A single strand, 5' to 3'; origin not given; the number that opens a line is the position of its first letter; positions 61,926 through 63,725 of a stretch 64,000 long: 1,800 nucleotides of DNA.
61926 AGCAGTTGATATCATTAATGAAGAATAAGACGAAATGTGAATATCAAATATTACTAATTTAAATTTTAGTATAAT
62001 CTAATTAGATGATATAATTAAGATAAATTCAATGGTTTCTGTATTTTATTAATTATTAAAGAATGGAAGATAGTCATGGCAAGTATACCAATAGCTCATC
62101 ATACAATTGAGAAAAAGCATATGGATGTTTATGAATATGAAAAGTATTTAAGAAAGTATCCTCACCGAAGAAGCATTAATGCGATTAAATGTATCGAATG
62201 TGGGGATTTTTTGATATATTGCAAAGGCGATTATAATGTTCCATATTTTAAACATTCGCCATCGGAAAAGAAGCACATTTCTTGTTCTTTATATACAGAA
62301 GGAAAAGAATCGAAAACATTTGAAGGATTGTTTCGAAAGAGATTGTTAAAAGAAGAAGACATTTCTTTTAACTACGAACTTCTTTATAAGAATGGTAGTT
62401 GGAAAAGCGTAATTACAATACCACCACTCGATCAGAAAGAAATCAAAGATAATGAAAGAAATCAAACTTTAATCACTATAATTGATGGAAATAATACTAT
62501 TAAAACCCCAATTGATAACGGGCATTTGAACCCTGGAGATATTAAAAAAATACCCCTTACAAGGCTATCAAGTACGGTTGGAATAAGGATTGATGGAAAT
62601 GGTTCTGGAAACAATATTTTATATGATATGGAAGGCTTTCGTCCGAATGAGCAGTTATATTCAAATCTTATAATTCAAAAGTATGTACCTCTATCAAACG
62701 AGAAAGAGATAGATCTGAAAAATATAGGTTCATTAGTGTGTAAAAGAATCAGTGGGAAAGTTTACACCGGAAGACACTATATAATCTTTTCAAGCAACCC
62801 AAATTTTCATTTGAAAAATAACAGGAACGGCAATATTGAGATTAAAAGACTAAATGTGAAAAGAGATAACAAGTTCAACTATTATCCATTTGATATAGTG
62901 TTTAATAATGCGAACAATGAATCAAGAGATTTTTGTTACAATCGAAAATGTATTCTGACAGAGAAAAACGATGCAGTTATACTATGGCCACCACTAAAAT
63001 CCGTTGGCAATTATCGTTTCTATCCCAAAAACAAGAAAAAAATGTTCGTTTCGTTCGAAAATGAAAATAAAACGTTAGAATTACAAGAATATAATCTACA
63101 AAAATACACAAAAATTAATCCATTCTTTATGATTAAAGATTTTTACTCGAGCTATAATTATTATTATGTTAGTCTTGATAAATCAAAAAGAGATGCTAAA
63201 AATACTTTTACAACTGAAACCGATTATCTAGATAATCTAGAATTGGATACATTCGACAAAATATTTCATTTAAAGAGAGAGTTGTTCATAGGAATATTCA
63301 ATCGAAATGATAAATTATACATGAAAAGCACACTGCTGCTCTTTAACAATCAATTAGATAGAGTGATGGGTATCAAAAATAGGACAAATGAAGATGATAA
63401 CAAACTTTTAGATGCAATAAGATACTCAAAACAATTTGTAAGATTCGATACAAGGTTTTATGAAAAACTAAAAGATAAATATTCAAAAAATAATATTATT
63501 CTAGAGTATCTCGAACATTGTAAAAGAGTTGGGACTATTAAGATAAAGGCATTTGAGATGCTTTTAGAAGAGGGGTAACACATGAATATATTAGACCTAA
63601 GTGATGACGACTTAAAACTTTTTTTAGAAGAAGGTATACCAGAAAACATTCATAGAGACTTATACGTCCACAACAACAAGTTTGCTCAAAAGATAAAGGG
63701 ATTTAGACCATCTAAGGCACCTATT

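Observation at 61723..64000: AT-rich two-gene cassette of unknown function distal to hsdR, within the tRNA-Leu-associated defence island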

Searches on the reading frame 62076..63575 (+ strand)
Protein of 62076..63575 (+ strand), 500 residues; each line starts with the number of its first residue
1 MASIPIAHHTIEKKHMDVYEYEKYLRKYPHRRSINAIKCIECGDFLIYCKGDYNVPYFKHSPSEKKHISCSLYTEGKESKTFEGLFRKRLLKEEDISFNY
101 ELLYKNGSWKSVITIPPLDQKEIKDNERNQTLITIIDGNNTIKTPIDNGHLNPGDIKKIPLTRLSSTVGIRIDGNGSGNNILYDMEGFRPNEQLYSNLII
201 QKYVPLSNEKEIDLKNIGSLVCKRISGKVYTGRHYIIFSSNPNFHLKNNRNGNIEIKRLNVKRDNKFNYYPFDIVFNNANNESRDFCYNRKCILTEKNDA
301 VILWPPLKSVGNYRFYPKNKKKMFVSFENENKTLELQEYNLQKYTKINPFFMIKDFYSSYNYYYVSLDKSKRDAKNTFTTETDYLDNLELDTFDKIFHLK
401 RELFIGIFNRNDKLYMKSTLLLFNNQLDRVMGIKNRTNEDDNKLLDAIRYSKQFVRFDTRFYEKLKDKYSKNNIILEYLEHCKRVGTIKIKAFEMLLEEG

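Call 5: search_protein_families(library=pfam, proteins=[window:62076-63575:+], max_evalue=0.01)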
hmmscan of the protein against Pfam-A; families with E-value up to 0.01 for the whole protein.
window:62076-63575:+ (500 aa): 0 families

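Call 6: search_protein_families(library=padloc, proteins=[window:62076-63575:+], max_evalue=0.01)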
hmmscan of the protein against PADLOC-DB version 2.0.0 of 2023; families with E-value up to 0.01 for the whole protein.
window:62076-63575:+ (500 aa): 0 families

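Call 10: find_homologous_proteins(query=window:62076-63575:+, max_evalue=0.001)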
Query window:62076-63575:+ (500 aa): 28 proteins with E <= 0.001 among 7010 candidates.
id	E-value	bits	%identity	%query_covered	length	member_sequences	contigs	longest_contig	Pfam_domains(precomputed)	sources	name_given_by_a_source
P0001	2.4e-166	572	53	100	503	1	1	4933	-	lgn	-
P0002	4.6e-145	502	47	100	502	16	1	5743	-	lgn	-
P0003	1.7e-143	497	48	100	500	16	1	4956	-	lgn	-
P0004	6.3e-143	495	48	100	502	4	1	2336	-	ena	-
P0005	6.4e-135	469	46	99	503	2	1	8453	-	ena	-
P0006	8.0e-135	469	46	100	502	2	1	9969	-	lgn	-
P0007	1.4e-134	468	48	100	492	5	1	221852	-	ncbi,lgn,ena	-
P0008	3.1e-133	463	47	99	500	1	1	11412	-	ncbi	-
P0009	1.3e-131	458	45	100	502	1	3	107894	-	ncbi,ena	-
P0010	1.0e-130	455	45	100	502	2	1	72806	-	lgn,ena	-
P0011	2.3e-127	444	46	100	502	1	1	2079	-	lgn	-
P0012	9.9e-119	415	42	100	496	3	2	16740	-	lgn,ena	-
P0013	9.6e-118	412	43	100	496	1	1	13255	-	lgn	-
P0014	2.2e-116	408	43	100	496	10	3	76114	-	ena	-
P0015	1.3e-114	402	43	100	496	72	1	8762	-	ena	-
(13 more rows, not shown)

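Call 12: find_encoding_contigs(protein=P0007, flank=10000, max_places=3)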
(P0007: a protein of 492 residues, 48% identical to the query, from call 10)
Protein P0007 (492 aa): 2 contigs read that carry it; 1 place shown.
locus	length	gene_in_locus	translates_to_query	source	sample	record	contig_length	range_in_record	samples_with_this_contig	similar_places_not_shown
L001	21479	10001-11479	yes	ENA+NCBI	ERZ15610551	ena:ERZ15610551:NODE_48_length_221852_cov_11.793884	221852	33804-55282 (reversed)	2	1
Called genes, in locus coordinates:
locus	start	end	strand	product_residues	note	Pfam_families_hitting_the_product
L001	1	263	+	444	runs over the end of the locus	PF01420:Methylase_S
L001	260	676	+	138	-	-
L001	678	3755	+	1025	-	PF04313:HSDR_N, PF00270:DEAD (weak), PF04851:ResIII, PF18766:SWI2_SNF2, PF22679:T1R_D3-like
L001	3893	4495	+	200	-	-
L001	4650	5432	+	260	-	-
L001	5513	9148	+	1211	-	PF20720:nSTAND3 (weak)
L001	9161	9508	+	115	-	PF10987:DUF2806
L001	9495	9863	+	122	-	-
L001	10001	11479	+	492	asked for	-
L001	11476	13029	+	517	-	-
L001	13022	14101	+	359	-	-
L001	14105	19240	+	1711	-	PF00270:DEAD, PF04851:ResIII (faint), PF00270:DEAD (weak), PF27116:YjiV_N (weak), PF00271:Helicase_C (weak), PF09369:MZB (weak)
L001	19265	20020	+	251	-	PF01844:HNH, PF14279:HNH_5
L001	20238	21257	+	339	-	PF00078:RVT_1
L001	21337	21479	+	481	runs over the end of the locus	PF09903:DUF2130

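Call 13: find_encoding_contigs(protein=P0009, flank=10000, max_places=3)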
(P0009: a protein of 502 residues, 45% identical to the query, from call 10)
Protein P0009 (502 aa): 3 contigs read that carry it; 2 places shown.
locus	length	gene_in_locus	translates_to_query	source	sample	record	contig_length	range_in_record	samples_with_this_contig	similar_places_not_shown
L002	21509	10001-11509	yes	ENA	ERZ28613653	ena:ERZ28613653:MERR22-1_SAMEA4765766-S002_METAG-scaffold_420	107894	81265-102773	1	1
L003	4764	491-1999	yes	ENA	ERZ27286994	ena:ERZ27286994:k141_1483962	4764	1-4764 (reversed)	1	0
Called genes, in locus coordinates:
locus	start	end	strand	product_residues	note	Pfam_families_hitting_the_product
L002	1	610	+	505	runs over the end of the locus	PF18144:SMODS, PF21654:DncV-like_NTFase, PF18134:AGS_C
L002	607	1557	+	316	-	PF18145:SAVED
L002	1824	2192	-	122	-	-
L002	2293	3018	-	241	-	PF27000:PH_gly_zipper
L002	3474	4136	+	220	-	-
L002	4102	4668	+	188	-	-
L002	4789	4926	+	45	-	-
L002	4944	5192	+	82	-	-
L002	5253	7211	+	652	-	-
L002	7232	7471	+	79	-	-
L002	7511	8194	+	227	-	-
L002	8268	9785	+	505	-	PF00078:RVT_1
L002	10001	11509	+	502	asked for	-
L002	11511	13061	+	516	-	-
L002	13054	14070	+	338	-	-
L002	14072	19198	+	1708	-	PF00270:DEAD, PF04851:ResIII (faint), PF00270:DEAD (weak), PF27116:YjiV_N (weak), PF00271:Helicase_C (weak), PF09369:MZB (weak)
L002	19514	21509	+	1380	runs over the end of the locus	PF16593:Cas9-BH, PF16592:Cas9_REC, PF13395:HNH_4, PF22702:Cas9_RuvC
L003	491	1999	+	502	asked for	-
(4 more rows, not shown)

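Call 15: search_protein_families(library=padloc, proteins=[L001:10001-11476:+, L001:11476-13026:+, L001:13022-14098:+, L001:14105-19237:+, L001:19265-20017:+], max_evalue=0.01)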
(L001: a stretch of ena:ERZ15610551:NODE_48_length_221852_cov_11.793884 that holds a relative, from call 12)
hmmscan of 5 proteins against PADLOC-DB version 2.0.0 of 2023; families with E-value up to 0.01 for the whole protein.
L001:10001-11476:+ (492 aa): 0 families

L001:11476-13026:+ (517 aa): 0 families

L001:13022-14098:+ (359 aa): 1 family
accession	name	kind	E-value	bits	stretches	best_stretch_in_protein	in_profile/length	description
PDLC00008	DruD1|DruD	-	2.3e-21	74.2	1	22-357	2-333/338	Unknown function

L001:14105-19237:+ (1711 aa): 28 families (the best 25 are shown)
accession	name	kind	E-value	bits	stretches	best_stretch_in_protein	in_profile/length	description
PDLC00013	DruE1|DruE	-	0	1659.3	1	2-1675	2-1721/1776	SNF2 family N-terminal domain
PDLC00014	DruE2|DruE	-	3.9e-181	602.8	2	10-773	7-848/1928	SNF2 family N-terminal domain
PDLC00015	DruE2|DruE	-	1.1e-171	571.7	3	10-597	8-593/1887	SNF2 family N-terminal domain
PDLC00051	DruE4|DruE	-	1.8e-164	547.6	2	5-596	4-567/1829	SNF2 family N-terminal domain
PDLC00037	DruE3|DruE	-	1.8e-151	504.8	4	271-772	204-681/2055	SNF2 family N-terminal domain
PDLC00036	DruE3|DruE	-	2e-120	401.2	4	265-779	184-671/2023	SNF2 family N-terminal domain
PDLC00035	DruE3|DruE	-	6.9e-100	333.5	4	267-776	200-685/1460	SNF2 family N-terminal domain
PDLC02896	DpdJ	-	1.9e-22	76.9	1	110-371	183-410/1487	DpdJ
PDLC03960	SngC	-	1.1e-18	65.4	2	103-375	36-197/720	-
PDLC02503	BrxHI|BrxHII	-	2.3e-14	50.6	2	1086-1132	302-348/698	BrxHI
PDLC02570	DrmA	-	3.3e-14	50.2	2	1034-1150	540-648/851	DrmA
PDLC02898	DpdJ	-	4e-14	50.3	1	109-356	185-409/506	DpdJ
PDLC02893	DpdJ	-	2.2e-13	47.1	1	110-356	186-409/876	DpdJ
PDLC02569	DrmA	-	1.4e-10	37.6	2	1085-1148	832-895/1095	DrmA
PDLC01533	Cas3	-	9.6e-09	32.1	1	70-164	13-97/897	CAS-I; effector_G3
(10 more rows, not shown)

L001:19265-20017:+ (251 aa): 10 families
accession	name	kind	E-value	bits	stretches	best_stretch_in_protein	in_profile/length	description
PDLC03478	REase_II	-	1.3e-07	29.6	1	126-241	44-159/219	Type II restriction enzyme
PDLC00335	PtuB1|PtuB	-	2.6e-07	28.4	1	181-245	35-103/214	Unknown function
PDLC00350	PtuB1|PtuB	-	3.7e-07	28.3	1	176-243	31-102/224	Unknown function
PDLC00325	PtuB1|PtuB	-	8.3e-07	26.8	1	152-246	8-107/213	Unknown function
PDLC00345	PtuB1|PtuB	-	1e-06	26.4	1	150-247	6-108/223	Unknown function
PDLC04248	PDC-M01B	-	1.8e-05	22.8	1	171-244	9-82/216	-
PDLC03431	REase_II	-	0.00021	18.9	1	203-241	169-207/246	Type II restriction enzyme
PDLC00337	PtuB1|PtuB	-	0.00073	17.5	1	170-243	32-107/216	Unknown function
PDLC03418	REase_II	-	0.00091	16.4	1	192-243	322-372/372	Type II restriction enzyme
PDLC03656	mREase_IV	-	0.0036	15.1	1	188-237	198-252/277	Type IV methyl-directed restriction enzyme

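Call 16: search_protein_families(library=pfam, proteins=[L001:11476-13026:+, L001:13022-14098:+, L001:14105-19237:+], max_evalue=0.1)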
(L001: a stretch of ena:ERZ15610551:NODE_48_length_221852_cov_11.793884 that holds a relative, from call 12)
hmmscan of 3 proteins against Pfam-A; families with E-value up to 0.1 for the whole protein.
L001:11476-13026:+ (517 aa): 1 family
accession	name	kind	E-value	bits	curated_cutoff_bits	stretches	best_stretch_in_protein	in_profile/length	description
PF04286.17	DUF445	-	0.0025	18.2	33.8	1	31-299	57-325/368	Protein of unknown function (DUF445)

L001:13022-14098:+ (359 aa): 0 families

L001:14105-19237:+ (1711 aa): 6 families
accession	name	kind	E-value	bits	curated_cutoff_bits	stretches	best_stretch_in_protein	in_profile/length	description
PF00270.35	DEAD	-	5.3e-22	78.7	26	2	95-173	2-71/167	DEAD/DEAH box helicase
PF00271.37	Helicase_C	-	1.3e-07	32.3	23.5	1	1051-1127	34-110/110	Helicase conserved C-terminal domain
PF04851.21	ResIII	-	2.9e-07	31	22.5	1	95-181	6-87/164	Type III restriction enzyme, res subunit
PF09369.15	MZB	-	3.5e-07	31.2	24.2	1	1533-1602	1-68/80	MrfA Zn-binding domain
PF00580.27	UvrD-helicase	-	0.031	14.4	23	1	100-334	8-220/271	UvrD/REP helicase N-terminal domain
PF23447.1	DUF7128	-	0.064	13.6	25.7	0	980-995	4-19/44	Domain of unknown function (DUF7128)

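Call 20: find_related_loci(query=A1, collection=genome_contigs, flank=10000)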
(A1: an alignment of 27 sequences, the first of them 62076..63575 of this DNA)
Query A1 (500 aa) in genome_contigs; peptide patterns used: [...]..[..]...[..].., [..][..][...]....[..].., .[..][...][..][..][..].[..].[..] (x = any residue, [..] = any of these).
33 stretches matched a pattern; 6 encode a relative of the query (tblastn E <= 1e-3); 6 distinct loci.
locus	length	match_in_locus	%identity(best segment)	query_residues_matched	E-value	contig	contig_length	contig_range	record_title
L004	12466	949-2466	47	1-499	2e-150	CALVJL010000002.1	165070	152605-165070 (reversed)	MAG: uncultured Bacilli bacterium isolate BRZ_KC__bin21 genome assembly, contig: BRZ_KC__NODE_76_length_165070_cov_29.16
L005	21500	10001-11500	45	1-499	3e-140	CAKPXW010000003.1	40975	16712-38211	MAG: uncultured Bacilli bacterium isolate REFINED_METABAT215_TOP10_CONTIGS_1500_ASSEMBLY_K77_MERGED__Hadza_PheChl_Fiber-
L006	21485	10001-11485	43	1-498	1e-126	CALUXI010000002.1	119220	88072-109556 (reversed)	MAG: uncultured Acholeplasmatales bacterium isolate BRZ_RG__bin43 genome assembly, contig: BRZ_RG__NODE_74_length_119220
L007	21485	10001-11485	42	1-498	2e-122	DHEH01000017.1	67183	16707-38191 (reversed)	MAG TPA_asm: Bacillales bacterium UBA4855 UBA4855_contig_2332, whole genome shotgun sequence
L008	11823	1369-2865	42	2-499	6e-122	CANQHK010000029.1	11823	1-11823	MAG: uncultured Bacilli bacterium isolate Lapin-030__bin61 genome assembly, contig: Lapin-030__NODE_7224_length_11823_co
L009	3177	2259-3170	40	1-297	2e-62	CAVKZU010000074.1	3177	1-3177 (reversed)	Lachnospiraceae bacterium isolate G02637-L1_cleanbin_000020 genome assembly, contig: Spades_G02637-L1_contig_11444, whol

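Call 23: search_dna_similar(query=L001:14105-19237:+, collection=plasmids, mode=protein, max_rows=25, rows=spread)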
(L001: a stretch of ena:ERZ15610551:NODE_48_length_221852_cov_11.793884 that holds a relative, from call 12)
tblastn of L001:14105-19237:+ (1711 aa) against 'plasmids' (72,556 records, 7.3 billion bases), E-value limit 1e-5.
Records with a match: 176; places in all: 208; records where one place covers at least 80% of the query: 11.
Best place of each record, by identity: <60% 176.
By first word of the organism name: Deinococcus 17; Escherichia 16; Thermus 10; Nostoc 8; Sinorhizobium 8; Roseomonas 6; Rhizobium 5; Planktothrix 5; Streptomyces 4; Mesorhizobium 4; and 69 more.
By predicted mobility (MOB-suite, as given by PLSDB): non-mobilizable 103; conjugative 38; mobilizable 35.
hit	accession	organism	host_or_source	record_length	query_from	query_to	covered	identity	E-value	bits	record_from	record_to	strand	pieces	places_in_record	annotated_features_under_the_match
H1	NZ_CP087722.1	Halalkaliarchaeum sp. AArc-CO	Kulunda Steppe hypersaline lake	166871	3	1710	100%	28.9%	0e+0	641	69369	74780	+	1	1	DEAD/DEAH box helicase | hypothetical protein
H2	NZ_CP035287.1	Paracoccus versutus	whole organism,soil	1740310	3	1660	92%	27.5%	4e-77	543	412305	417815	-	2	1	none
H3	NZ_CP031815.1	Klebsiella pneumoniae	Homo sapiens,rectal swab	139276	13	1606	77%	23.4%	5e-29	327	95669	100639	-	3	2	DEAD/DEAH box helicase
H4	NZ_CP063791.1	Tolypothrix sp. PCC 7712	Soil sample,soil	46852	15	1602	66%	26.3%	7e-39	382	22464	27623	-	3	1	DEAD/DEAH box helicase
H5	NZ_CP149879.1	Sinorhizobium medicae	Medicago sativa,Cell Culture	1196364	30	1600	59%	26.5%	3e-37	321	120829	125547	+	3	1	record has no annotation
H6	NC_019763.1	Oscillatoria nigro-viridis PCC 7112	-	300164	21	1602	56%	26.8%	2e-40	316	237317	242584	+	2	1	DEAD/DEAH box helicase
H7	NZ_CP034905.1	Roseomonas mucosa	Homo sapiens,tissue sample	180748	9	1185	49%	25.4%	1e-14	237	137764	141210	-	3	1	DEAD/DEAH box helicase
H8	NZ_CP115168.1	Deinococcus aquaticus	Freshwater stream system, activated ...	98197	21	1318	42%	27.3%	1e-30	268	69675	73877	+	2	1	DEAD/DEAH box helicase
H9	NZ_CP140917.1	Sinorhizobium medicae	Medicago lupulina,whole organism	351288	7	1630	36%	30.2%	1e-31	258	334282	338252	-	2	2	DUF1998 domain-containing protein | IS3 family transposase | DEAD/DEAH box helicase | hypothetical protein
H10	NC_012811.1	Methylorubrum extorquens AM1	-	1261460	48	1182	34%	27.8%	4e-18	233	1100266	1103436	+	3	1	none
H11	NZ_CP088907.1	Rhodococcus qingshengii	cell culture,forest soil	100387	45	1180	26%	31.9%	3e-16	225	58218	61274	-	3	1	DEAD/DEAH box helicase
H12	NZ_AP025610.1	Thermus thermophilus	-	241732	12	1180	28%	28.3%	9e-19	190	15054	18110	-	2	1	DEAD/DEAH box helicase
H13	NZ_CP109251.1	Streptomyces cellulosae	-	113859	12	1175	24%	31.0%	4e-9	202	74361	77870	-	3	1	DEAD/DEAH box helicase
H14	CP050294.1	Mesorhizobium loti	Oxytropis kamtschatica,cell ...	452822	37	1176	21%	33.7%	3e-14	222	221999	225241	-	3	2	DEAD/DEAH box helicase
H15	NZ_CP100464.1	Salinigranum marinum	cell culture,Saline soil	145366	68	1154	22%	28.7%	2e-13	143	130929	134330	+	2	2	DEAD/DEAH box helicase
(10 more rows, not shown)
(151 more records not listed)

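Call 24: search_dna_similar(query=window:62076-63575:+, collection=plasmids, mode=protein, max_rows=20, max_evalue=0.001)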
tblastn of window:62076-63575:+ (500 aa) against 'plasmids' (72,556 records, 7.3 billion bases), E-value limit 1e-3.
No match.

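Call 25: get_annotated_region(hit=H1, flank=9000)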
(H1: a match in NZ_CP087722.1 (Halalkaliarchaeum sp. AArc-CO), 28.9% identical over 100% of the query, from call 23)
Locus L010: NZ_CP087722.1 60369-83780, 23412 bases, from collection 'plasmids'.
description: Halalkaliarchaeum sp. AArc-CO plasmid pAArc-CO, complete sequence
organism: Halalkaliarchaeum sp. AArc-CO (NCBI taxid 2866381)
taxonomy: Archaea; Euryarchaeota; Halobacteria; Halobacteriales; Haloferacaceae; Halalkaliarchaeum; Halalkaliarchaeum sp. AArc-CO
host: -; source: Kulunda Steppe hypersaline lake; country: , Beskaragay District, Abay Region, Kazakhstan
typing (MOB-suite, as given by PLSDB): non-mobilizable
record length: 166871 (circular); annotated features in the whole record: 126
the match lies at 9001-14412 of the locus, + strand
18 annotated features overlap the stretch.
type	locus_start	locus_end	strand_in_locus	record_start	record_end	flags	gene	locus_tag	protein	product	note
CDS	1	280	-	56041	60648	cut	-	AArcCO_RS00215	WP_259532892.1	DNA translocase FtsK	-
CDS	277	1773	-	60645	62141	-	-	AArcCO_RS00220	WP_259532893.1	hypothetical protein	-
CDS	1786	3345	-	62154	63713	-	-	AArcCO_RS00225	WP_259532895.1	hypothetical protein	-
CDS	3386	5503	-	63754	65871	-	-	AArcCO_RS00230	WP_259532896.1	DUF4338 domain-containing protein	-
CDS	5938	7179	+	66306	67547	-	-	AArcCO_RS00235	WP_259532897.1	hypothetical protein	-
CDS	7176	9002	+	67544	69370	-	-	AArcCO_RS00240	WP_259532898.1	hypothetical protein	-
CDS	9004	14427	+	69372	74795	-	-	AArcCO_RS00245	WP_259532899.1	DEAD/DEAH box helicase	-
CDS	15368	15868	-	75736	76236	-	-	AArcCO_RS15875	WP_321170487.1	XF1762 family protein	-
CDS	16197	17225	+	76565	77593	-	-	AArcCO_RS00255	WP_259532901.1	Cdc6/Cdc18 family protein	-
CDS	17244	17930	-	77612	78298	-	-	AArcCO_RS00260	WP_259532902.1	SOS response-associated peptidase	GO:0018142 - obsolete protein-DNA covalent cross-linking [Evidence IEA]; GO:0009432 - SOS response [Evidence IEA]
CDS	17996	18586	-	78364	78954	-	-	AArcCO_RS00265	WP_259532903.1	hypothetical protein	-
CDS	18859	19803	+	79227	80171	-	-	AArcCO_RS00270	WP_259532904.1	hypothetical protein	-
CDS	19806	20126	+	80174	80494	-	-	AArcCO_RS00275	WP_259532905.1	hypothetical protein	-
CDS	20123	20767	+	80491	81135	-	-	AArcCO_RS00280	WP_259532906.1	ribonuclease H-like domain-containing protein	-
CDS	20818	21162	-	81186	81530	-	-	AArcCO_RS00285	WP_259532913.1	hypothetical protein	-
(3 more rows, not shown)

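Call 26: get_annotated_region(hit=H2, flank=9000)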
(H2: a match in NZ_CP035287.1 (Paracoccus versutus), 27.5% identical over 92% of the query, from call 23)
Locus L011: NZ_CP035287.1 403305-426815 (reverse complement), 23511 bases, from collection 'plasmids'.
description: Paracoccus versutus strain UW1 plasmid pTAV4, complete sequence
organism: Paracoccus versutus (NCBI taxid 34007)
taxonomy: Bacteria; Pseudomonadota; Alphaproteobacteria; Rhodobacterales; Paracoccaceae; Paracoccus; Paracoccus versutus
host: -; source: whole organism,soil; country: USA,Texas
typing (MOB-suite, as given by PLSDB): non-mobilizable; replicon rep_cluster_746; mating-pair formation MPF_T
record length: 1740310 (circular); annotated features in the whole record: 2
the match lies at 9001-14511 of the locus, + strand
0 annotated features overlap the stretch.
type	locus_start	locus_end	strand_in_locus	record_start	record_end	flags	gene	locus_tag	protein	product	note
